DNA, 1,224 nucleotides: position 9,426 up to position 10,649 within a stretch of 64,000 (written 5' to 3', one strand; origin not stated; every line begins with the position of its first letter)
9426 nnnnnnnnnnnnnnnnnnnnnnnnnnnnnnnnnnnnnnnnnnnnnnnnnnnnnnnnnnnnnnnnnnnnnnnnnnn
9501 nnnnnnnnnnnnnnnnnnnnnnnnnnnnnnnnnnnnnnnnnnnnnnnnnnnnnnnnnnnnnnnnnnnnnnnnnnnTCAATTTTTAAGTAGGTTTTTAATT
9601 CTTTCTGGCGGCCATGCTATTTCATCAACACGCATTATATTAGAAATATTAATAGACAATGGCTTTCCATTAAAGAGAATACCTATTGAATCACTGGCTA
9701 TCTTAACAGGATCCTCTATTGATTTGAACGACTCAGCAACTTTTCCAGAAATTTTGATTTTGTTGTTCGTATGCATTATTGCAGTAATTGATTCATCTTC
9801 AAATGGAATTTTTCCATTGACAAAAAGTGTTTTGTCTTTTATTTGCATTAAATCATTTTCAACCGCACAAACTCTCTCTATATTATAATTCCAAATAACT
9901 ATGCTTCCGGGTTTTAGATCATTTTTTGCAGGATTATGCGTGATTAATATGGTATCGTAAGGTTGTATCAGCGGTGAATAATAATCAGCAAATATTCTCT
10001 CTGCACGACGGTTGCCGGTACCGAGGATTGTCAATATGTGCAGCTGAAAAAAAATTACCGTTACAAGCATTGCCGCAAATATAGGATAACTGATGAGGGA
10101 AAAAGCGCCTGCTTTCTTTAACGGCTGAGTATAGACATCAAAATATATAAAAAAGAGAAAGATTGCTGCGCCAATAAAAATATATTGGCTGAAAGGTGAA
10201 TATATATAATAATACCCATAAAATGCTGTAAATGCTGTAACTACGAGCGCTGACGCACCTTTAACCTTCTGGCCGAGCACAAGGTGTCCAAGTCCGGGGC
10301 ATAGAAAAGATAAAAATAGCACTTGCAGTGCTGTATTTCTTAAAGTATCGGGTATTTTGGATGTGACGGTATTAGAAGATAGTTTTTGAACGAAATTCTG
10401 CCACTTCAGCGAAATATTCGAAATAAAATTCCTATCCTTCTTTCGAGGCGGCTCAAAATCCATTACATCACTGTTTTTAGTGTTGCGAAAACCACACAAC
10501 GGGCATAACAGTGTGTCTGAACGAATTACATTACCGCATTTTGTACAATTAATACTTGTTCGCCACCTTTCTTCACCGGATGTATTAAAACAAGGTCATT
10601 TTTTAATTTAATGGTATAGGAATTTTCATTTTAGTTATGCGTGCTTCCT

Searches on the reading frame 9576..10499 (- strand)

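Call 18: search_protein_families(library=pfam, proteins=[window:9576-10499:-], max_evalue=0.001)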
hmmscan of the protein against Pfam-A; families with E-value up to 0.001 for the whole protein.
window:9576-10499:- (307 aa): 0 families

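Call 46: search_protein_families(library=ncbifam, proteins=[window:9576-10499:-], max_evalue=0.001)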
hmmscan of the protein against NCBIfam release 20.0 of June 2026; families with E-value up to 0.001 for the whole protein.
window:9576-10499:- (307 aa): 1 family
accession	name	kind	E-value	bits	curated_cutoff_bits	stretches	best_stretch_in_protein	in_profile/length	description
TIGR02227.1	sigpep_I_bact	equivalog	7.8e-05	22.6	47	1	148-239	4-102/162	signal peptidase I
